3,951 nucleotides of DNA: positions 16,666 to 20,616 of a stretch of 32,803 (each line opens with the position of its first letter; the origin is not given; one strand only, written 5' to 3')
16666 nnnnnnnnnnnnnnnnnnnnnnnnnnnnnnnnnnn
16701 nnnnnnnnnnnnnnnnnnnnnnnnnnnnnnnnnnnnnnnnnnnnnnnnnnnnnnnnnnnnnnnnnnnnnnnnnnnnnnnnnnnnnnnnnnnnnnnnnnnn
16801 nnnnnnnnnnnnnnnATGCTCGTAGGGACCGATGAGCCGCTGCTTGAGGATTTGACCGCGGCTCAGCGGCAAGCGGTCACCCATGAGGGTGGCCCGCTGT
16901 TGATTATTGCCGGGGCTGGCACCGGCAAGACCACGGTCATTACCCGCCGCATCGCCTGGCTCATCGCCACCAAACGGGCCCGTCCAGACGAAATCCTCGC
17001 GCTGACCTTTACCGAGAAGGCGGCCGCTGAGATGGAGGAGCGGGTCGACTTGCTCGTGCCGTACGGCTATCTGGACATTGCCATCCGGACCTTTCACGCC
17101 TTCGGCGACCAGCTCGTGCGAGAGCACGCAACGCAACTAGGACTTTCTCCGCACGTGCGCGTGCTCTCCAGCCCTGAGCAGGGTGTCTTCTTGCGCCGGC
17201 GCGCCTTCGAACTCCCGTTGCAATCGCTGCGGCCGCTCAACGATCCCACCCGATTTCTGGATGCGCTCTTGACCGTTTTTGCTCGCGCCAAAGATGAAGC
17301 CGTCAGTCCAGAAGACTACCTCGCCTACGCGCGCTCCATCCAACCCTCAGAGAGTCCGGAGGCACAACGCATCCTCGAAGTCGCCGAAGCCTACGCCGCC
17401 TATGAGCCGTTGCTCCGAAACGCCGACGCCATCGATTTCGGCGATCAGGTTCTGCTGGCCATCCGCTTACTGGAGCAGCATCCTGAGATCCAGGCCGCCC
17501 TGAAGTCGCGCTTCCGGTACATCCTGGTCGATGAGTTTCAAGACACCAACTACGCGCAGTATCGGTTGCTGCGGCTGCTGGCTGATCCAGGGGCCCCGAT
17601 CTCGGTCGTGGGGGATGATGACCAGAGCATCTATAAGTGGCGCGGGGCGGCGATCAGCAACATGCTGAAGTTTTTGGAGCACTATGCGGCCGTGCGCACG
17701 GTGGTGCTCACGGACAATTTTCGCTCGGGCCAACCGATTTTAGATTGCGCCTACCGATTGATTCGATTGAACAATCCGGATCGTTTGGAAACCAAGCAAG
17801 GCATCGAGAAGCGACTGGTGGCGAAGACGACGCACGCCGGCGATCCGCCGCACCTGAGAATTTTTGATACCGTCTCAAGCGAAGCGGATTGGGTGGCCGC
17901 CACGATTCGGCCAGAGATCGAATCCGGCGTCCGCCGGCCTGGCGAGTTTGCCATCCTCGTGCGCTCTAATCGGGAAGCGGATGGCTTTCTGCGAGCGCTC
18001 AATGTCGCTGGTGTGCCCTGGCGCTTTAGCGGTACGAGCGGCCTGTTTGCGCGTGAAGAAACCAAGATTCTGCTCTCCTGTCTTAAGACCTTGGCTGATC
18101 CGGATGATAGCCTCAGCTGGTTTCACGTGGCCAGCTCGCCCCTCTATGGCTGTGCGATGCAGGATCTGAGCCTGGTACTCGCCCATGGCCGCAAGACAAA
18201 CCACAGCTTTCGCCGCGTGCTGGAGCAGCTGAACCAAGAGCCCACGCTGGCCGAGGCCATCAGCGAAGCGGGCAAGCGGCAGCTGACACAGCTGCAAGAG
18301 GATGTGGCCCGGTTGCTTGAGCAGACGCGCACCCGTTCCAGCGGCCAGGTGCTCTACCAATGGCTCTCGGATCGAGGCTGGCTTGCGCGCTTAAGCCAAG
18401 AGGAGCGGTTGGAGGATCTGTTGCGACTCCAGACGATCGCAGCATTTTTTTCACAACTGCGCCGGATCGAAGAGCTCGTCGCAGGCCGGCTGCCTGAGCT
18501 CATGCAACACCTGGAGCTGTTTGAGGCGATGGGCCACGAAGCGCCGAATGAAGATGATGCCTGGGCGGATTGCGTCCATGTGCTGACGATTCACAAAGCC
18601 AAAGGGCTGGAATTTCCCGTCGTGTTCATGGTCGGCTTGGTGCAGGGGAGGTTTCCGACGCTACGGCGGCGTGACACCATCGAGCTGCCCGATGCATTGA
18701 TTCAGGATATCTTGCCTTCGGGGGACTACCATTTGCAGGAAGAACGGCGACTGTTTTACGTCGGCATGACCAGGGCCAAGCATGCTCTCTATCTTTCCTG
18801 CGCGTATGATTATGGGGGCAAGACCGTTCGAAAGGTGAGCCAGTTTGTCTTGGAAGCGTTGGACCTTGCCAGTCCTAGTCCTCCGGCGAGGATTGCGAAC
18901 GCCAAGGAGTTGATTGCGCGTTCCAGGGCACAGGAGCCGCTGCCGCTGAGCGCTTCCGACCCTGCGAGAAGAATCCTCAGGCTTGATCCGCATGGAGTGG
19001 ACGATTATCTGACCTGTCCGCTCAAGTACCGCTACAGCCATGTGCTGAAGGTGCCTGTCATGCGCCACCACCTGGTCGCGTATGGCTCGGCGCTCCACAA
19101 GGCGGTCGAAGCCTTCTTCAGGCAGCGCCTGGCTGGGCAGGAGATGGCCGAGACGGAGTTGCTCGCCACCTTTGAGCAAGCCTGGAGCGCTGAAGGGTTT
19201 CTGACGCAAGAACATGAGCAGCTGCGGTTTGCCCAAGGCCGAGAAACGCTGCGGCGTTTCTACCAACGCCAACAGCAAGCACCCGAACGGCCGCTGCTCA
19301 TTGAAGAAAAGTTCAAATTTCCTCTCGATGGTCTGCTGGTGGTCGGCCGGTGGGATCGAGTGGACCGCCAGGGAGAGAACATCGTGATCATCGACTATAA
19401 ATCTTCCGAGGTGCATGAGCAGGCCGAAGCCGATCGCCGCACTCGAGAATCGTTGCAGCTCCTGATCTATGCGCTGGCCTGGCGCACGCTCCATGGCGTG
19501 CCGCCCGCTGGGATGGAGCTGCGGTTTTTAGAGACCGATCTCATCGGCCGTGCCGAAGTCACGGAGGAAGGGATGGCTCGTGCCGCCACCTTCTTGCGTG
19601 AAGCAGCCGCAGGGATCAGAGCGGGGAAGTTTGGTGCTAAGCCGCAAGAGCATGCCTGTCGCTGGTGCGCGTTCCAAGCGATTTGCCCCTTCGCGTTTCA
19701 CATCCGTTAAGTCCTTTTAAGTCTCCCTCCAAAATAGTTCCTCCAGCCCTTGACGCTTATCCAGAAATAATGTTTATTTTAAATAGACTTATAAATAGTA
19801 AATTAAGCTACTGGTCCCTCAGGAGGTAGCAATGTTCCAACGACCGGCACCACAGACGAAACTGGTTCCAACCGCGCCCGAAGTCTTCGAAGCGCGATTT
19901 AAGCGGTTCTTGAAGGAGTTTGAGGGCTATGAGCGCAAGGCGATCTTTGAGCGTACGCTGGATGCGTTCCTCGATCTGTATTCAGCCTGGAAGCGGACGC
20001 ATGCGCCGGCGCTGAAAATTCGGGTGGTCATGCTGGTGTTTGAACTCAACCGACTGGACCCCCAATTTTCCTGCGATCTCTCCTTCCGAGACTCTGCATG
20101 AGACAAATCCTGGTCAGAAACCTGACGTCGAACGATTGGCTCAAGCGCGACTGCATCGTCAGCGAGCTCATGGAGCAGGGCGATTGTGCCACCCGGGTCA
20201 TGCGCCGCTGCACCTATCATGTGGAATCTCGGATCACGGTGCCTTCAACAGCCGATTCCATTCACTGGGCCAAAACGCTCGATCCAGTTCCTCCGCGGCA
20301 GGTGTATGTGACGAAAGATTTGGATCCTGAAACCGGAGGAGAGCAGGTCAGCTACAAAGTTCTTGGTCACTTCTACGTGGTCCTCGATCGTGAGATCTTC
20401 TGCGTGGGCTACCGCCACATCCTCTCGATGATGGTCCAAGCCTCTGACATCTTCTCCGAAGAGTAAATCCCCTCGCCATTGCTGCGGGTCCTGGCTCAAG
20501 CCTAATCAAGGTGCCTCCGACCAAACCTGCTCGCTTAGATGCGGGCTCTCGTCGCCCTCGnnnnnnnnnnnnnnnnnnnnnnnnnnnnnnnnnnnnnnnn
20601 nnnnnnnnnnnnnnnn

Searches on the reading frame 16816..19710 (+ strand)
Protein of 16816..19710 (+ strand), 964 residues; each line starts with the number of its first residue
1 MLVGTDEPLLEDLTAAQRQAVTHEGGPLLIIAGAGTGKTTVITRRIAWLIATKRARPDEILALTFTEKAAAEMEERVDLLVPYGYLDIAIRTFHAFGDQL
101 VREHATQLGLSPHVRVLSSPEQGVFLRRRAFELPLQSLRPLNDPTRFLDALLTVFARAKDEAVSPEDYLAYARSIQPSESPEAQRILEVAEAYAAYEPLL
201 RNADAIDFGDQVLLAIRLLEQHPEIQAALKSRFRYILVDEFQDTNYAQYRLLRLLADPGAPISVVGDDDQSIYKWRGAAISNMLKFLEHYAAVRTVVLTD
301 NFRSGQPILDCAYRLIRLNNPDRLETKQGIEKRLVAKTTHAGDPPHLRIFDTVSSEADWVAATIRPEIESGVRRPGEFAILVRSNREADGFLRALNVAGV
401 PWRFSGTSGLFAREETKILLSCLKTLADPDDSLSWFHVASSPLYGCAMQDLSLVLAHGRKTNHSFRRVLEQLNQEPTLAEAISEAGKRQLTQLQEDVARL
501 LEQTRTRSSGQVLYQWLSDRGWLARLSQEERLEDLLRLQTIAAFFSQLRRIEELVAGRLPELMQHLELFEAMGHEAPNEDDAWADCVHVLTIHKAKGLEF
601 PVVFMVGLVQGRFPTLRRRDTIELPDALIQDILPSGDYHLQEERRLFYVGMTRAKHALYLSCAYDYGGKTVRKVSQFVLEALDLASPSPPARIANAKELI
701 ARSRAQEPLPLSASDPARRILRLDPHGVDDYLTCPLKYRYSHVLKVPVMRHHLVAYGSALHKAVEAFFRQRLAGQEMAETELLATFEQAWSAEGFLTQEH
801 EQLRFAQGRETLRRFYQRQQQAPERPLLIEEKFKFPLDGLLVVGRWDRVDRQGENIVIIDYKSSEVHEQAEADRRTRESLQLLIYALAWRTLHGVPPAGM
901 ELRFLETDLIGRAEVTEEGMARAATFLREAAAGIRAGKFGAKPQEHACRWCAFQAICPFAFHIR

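Call 11: search_protein_families(library=pfam, proteins=[window:16816-19710:+])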
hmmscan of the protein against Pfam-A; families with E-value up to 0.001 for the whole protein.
window:16816-19710:+ (964 aa): 8 families
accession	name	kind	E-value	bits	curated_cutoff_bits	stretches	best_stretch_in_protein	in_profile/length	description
PF00580.27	UvrD-helicase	-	3e-74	250.5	23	1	13-290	1-270/271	UvrD/REP helicase N-terminal domain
PF13361.12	UvrD_C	-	1e-49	170.3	25.6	1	296-663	1-348/350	UvrD-like helicase C-terminal domain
PF12705.13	PDDEXK_1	-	5.8e-38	131.7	22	1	727-958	6-247/247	PD-(D/E)XK nuclease superfamily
PF13245.12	AAA_19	-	5e-25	88.7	25.1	1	17-274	1-132/134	AAA domain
PF13538.12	UvrD_C_2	-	2.8e-15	56.3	27.4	2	629-660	20-51/52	UvrD-like helicase C-terminal domain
PF13604.12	AAA_30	-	8.5e-09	35.9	27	0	15-78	4-67/191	AAA domain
PF01930.23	Cas_Cas4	-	4.5e-05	24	22.7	1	843-957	53-158/160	Domain of unknown function DUF83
PF13401.12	AAA_22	-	0.00095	19.9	27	0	24-57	4-33/130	AAA domain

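Call 103: search_protein_families(library=padloc, proteins=[window:16816-19710:+], max_evalue=0.001)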
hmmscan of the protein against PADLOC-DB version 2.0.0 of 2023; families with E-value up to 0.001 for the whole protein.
window:16816-19710:+ (964 aa): 63 families (the best 25 are shown)
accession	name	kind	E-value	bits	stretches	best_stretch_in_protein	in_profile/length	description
PDLC00114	GajB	-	1.6e-97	325.6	1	10-680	5-628/635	UrvD helicase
PDLC03802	RTasHel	-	3.1e-82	275.5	2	13-434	6-367/675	DRT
PDLC00117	GajB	-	1.1e-71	240.1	1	14-680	17-595/604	UrvD helicase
PDLC00132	GajB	-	1.7e-71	239.7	1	12-678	3-620/625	UrvD helicase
PDLC00103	GajB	-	3.9e-57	192.5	1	13-664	17-578/612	UrvD helicase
PDLC00130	GajB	-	4.6e-46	155.3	3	185-319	159-293/589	UrvD helicase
PDLC00123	GajB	-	3.4e-45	152.7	3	205-397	149-327/540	UrvD helicase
PDLC00127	GajB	-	1.9e-44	150.2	3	185-310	154-283/594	UrvD helicase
PDLC00107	GajB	-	2.5e-44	149.9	3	197-398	180-369/587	UrvD helicase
PDLC00119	GajB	-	8.1e-39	132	2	29-310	19-294/565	UrvD helicase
PDLC00121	GajB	-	1.3e-37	127.6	2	12-426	5-383/565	UrvD helicase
PDLC00110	GajB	-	2.8e-37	126.6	3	190-364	228-402/725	UrvD helicase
PDLC00104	GajB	-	7.7e-37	125.3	2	16-320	6-253/574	UrvD helicase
PDLC00122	GajB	-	9.7e-37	125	2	214-423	144-334/502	UrvD helicase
PDLC00134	GajB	-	8.3e-35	118.7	2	206-402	186-377/431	UrvD helicase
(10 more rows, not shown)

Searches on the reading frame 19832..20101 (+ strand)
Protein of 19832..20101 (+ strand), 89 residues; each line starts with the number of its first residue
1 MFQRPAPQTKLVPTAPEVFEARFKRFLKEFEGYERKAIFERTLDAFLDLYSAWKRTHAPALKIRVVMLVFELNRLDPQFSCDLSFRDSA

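Call 11: search_protein_families(library=pfam, proteins=[window:19832-20101:+])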
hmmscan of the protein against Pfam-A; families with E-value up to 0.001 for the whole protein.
window:19832-20101:+ (89 aa): 0 families

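Call 26: search_protein_families(library=ncbifam, proteins=[window:19832-20101:+], max_evalue=1)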
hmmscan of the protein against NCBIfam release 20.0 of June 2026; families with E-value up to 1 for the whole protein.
window:19832-20101:+ (89 aa): 0 families

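Call 27: search_protein_families(library=phrogs, proteins=[window:19832-20101:+], max_evalue=1)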
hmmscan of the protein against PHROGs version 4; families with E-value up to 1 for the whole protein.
window:19832-20101:+ (89 aa): 1 family
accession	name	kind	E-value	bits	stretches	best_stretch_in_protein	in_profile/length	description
phrog_3264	-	DNA, RNA and nucleotide metabolism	0.37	11.4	1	16-61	277-320/337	ParB-like partition protein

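Call 58: list_cluster_members(proteins=[P0001, window:20098-20466:+, window:19832-20101:+, window:20968-21978:+])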
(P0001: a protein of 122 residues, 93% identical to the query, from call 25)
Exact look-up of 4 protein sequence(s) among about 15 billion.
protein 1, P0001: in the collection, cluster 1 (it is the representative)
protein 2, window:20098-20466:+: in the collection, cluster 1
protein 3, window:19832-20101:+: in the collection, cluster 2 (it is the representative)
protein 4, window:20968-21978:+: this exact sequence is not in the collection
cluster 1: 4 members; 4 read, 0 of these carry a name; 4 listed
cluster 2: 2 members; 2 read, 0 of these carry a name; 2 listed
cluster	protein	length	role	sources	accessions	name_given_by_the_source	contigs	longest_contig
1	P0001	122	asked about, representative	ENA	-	-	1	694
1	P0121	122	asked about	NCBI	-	-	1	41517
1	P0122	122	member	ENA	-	-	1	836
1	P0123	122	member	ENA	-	-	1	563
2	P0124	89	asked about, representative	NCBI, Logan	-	-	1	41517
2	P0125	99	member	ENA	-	-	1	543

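Call 103: search_protein_families(library=padloc, proteins=[window:19832-20101:+], max_evalue=0.001)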
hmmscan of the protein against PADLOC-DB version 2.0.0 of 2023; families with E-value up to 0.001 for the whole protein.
window:19832-20101:+ (89 aa): 0 families

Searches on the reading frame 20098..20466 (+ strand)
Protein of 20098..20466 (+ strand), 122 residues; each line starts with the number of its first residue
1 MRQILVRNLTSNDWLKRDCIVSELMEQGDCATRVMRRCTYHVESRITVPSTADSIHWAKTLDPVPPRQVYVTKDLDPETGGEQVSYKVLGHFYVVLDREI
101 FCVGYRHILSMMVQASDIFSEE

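Call 11: search_protein_families(library=pfam, proteins=[window:20098-20466:+])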
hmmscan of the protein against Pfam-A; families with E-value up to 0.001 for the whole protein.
window:20098-20466:+ (122 aa): 0 families

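Call 25: find_homologous_proteins(query=window:20098-20466:+)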
Query window:20098-20466:+ (122 aa): 383 proteins with E <= 0.001 among 384 candidates; the best 120 are listed.
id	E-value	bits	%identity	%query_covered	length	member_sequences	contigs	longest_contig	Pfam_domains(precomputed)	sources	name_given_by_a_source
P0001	1.1e-71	256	93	100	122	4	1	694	-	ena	-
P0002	5.0e-63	228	80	100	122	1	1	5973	-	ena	-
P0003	1.2e-62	227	80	99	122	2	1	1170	-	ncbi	-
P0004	8.8e-62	224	80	95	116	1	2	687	-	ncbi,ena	-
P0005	5.5e-61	222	77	97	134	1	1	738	-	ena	-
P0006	1.6e-60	220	77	98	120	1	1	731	-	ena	-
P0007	2.0e-58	213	75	99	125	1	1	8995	-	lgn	-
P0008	6.3e-58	212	76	99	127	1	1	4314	-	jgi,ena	-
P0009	1.4e-57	211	80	91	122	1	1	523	-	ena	-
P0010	1.5e-57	211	75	99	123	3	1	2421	-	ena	-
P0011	1.8e-57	210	77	91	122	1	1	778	-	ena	-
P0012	1.9e-57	210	77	91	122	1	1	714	-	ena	-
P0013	2.0e-57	210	76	99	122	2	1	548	-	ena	-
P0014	3.5e-57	209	77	91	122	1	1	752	-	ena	-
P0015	3.5e-57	209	74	100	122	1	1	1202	-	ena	-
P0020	8.6e-57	208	77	96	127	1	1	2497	-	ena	-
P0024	1.5e-56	207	77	94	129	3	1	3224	-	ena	-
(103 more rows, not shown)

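Call 26: search_protein_families(library=ncbifam, proteins=[window:20098-20466:+], max_evalue=1)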
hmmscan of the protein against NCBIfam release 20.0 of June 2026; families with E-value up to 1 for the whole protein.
window:20098-20466:+ (122 aa): 1 family
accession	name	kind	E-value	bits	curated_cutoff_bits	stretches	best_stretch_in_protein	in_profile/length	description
NF041465.1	HelD_MYCSM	equivalog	0.091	10.8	1051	1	2-84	505-593/719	RNA polymerase recycling motor HelD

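Call 27: search_protein_families(library=phrogs, proteins=[window:20098-20466:+], max_evalue=1)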
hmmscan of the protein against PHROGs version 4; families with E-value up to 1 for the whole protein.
window:20098-20466:+ (122 aa): 0 families

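Call 34: find_encoding_contigs(protein=P0002, flank=6000, max_places=4)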
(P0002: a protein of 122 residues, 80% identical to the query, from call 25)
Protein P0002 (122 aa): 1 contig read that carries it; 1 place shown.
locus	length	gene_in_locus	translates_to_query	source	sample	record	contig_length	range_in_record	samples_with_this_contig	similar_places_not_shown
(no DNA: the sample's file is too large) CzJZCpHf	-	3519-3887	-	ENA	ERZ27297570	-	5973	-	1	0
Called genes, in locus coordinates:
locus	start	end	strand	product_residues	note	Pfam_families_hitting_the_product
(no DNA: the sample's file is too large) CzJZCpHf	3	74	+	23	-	?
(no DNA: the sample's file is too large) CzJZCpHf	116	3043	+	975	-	PF00580:UvrD-helicase, PF13245:AAA_19, PF13604:AAA_30 (faint), PF13361:UvrD_C, PF13538:UvrD_C_2 (weak), PF12705:PDDEXK_1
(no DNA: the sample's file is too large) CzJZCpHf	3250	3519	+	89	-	-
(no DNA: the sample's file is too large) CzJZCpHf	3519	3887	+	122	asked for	-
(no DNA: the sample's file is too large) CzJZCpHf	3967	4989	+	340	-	PF01210:NAD_Gly3P_dh_N, PF03807:F420_oxidored (weak), PF07479:NAD_Gly3P_dh_C, PF20618:GPD_NAD_C_bact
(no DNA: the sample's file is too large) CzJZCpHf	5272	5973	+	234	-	?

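Call 35: find_encoding_contigs(protein=P0001, flank=6000, max_places=4)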
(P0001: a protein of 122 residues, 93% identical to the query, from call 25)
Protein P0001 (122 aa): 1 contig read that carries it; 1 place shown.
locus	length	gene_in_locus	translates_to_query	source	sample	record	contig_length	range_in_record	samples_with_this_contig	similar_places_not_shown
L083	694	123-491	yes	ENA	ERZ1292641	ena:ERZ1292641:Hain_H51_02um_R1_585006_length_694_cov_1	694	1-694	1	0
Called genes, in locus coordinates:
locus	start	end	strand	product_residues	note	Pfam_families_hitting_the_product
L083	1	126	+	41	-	?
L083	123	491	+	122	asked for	-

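Call 36: find_encoding_contigs(protein=P0003, flank=6000, max_places=4)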
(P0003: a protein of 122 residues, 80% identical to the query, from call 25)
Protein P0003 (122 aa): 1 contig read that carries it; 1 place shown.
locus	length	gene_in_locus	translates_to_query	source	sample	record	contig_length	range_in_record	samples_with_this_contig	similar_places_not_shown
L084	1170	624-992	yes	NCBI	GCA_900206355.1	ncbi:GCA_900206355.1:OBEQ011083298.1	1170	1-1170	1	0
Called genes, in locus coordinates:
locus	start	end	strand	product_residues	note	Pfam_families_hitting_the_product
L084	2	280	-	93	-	?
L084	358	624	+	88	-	-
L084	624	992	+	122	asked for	-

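Call 45: find_encoding_contigs(protein=P0007, flank=3000, max_places=3)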
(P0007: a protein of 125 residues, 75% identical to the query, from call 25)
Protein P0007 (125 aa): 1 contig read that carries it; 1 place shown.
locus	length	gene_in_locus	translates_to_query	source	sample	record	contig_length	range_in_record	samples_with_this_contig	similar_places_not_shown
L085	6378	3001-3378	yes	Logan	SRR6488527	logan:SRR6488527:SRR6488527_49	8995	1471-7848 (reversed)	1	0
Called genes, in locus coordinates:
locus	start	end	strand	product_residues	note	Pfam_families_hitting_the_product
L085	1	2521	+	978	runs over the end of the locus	PF00580:UvrD-helicase, PF13245:AAA_19, PF13604:AAA_30 (faint), PF13361:UvrD_C, PF13538:UvrD_C_2 (faint), PF12705:PDDEXK_1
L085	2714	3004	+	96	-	-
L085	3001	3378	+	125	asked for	-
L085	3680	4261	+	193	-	-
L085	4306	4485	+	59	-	-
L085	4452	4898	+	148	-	-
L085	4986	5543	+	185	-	-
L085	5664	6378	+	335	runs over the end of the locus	PF01210:NAD_Gly3P_dh_N, PF02558:ApbA (weak), PF07479:NAD_Gly3P_dh_C, PF20618:GPD_NAD_C_bact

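Call 46: find_encoding_contigs(protein=P0020, flank=3000, max_places=3)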
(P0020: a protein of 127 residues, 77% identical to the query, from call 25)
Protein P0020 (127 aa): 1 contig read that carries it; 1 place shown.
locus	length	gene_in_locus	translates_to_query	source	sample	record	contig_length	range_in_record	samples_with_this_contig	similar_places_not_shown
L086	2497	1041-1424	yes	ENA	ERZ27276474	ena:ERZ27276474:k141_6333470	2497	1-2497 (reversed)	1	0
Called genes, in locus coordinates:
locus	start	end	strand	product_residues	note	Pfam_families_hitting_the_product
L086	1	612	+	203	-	?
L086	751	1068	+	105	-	-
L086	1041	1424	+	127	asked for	-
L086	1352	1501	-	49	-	-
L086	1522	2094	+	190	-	-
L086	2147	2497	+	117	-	?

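Call 47: find_encoding_contigs(protein=P0024, flank=3000, max_places=3)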
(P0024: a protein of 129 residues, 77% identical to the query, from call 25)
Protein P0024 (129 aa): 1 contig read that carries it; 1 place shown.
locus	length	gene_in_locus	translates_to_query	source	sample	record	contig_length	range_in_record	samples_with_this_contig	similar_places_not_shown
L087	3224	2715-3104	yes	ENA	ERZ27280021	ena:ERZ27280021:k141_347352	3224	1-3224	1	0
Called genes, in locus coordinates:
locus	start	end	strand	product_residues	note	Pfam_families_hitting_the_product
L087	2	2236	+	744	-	?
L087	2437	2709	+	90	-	-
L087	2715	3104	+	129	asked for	-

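Call 59: find_encoding_contigs(protein=P0122, flank=3000, max_places=5)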
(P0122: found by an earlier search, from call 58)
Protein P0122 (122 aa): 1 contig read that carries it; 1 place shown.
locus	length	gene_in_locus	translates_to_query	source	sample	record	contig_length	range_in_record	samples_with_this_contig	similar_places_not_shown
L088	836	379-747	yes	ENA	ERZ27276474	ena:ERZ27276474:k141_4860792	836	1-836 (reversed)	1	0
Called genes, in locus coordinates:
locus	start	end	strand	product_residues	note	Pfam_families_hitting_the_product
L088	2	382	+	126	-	?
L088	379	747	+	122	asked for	-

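Call 60: find_encoding_contigs(protein=P0121, flank=1000, max_places=5)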
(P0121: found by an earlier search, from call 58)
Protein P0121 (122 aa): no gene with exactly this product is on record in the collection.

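Call 72: find_encoding_contigs(protein=P0123, flank=3000, max_places=5)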
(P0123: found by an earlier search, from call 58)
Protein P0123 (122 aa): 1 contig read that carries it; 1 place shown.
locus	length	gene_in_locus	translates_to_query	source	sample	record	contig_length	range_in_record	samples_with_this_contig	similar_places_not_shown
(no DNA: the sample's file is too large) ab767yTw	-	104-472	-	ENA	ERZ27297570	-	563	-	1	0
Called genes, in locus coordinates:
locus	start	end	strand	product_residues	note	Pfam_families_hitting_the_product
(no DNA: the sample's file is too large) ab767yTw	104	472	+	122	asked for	-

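Call 103: search_protein_families(library=padloc, proteins=[window:20098-20466:+], max_evalue=0.001)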
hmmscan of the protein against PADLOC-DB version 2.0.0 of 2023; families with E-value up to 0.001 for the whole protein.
window:20098-20466:+ (122 aa): 0 families

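Call 104: predict_structure(alignment_id=A5)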
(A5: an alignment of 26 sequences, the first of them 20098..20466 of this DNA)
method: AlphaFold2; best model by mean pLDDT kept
length: 122 residues; sequences in the alignment: 26
mean_pLDDT: 85.7   pTM: 0.70
mean pLDDT of the five models: 85.7, 84.8, 84.7, 82.7, 78.4
residues with pLDDT >= 90: 69; 70-90: 42; 50-70: 7; < 50: 4
segments of 3 or more residues with pLDDT < 50: 119-122
pLDDT, mean of each block of 10 residues (from residue 1): 75 77 87 92 94 93 83 88 93 93 94 69 38
secondary structure, 60 per line:
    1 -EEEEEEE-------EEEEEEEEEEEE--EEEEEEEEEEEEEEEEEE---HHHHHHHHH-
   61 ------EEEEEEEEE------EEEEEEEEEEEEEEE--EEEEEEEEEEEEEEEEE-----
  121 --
elements in order: E2-8 E16-27 E30-47 H51-59 E67-75 E82-96 E99-115

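Call 106: fold_search(model_id=the predicted structure, library=pdb)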
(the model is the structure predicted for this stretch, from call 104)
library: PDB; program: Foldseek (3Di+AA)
matches with E <= 10: 1238; with E <= 0.001: 0
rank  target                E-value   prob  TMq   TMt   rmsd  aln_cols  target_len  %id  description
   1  6pnq_B                1.5e-02  0.97  0.37  0.35  14.9       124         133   11  Crystal structure of the SS2A splice insert-containing neurexin-1 LNS2 domain in complex with neurexophilin-1 (released 2019-10-09)
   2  1h54_B                2.3e-02  0.47  0.24  0.06  16.6       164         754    9  Maltose phosphorylase from Lactobacillus brevis (released 2001-09-05)
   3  6kaf_O                2.4e-02  0.33  0.21  0.14  15.8       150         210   12  C2S2M2N2-type PSII-LHCII (released 2019-10-23)
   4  4ue0_A                3.9e-02  0.90  0.33  0.35  17.8       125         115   11  Structure of the bovine atadenovirus type 4 fibre head protein (released 2015-06-03)
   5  3hlz_A                4.1e-02  0.57  0.22  0.12  13.5       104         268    9  Crystal structure of BT_1490 (NP_810393.1) from BACTEROIDES THETAIOTAOMICRON VPI-5482 at 1.50 A resolution (released 2009-06-16)
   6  2vdf                  4.4e-02  0.82  0.31  0.19   9.3       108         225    6  Structure of the OpcA adhesion from Neisseria meningitidis determined by crystallization from the cubic mesophase (released 2007-10-23)
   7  4d1g_A                5.2e-02  0.95  0.35  0.39  17.3       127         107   11  Crystal structure of the fiber head domain of the Atadenovirus snake adenovirus 1, native, second P212121 crystal form (released 2014-12-17)
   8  8uds                  6.1e-02  0.57  0.22  0.19  11.5       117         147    9  The Crystal Structure of CoxG from M. smegmatis, minus lipid anchoring C-terminus. (released 2024-10-02)
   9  3l89_G                6.8e-02  0.41  0.23  0.17  16.1       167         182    6  Human Adenovirus type 21 knob in complex with domains SCR1 and SCR2 of CD46 (membrane cofactor protein, MCP) (released 2010-04-14)
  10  4d0u_B                8.4e-02  0.75  0.28  0.32  17.4       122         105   11  Crystal structure of the fiber head domain of the Atadenovirus snake adenovirus 1, selenomethionine-derivative (released 2014-12-17)
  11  3l89_H                9.4e-02  0.35  0.23  0.17  16.1       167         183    6  Human Adenovirus type 21 knob in complex with domains SCR1 and SCR2 of CD46 (membrane cofactor protein, MCP) (released 2010-04-14)
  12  4umi                  9.9e-02  0.63  0.28  0.30  17.0       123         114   10  Crystal structure of the fiber head domain of the Atadenovirus snake adenovirus 1, native, F23 crystal form (released 2014-12-17)
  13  3l89_I                9.9e-02  0.47  0.24  0.17  15.9       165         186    4  Human Adenovirus type 21 knob in complex with domains SCR1 and SCR2 of CD46 (membrane cofactor protein, MCP) (released 2010-04-14)
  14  3l88_J                1.0e-01  0.41  0.26  0.20  16.3       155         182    5  Crystal structure of the human Adenovirus type 21 fiber knob (released 2010-04-14)
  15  3l89_A                1.0e-01  0.33  0.24  0.18  15.9       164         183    7  Human Adenovirus type 21 knob in complex with domains SCR1 and SCR2 of CD46 (membrane cofactor protein, MCP) (released 2010-04-14)
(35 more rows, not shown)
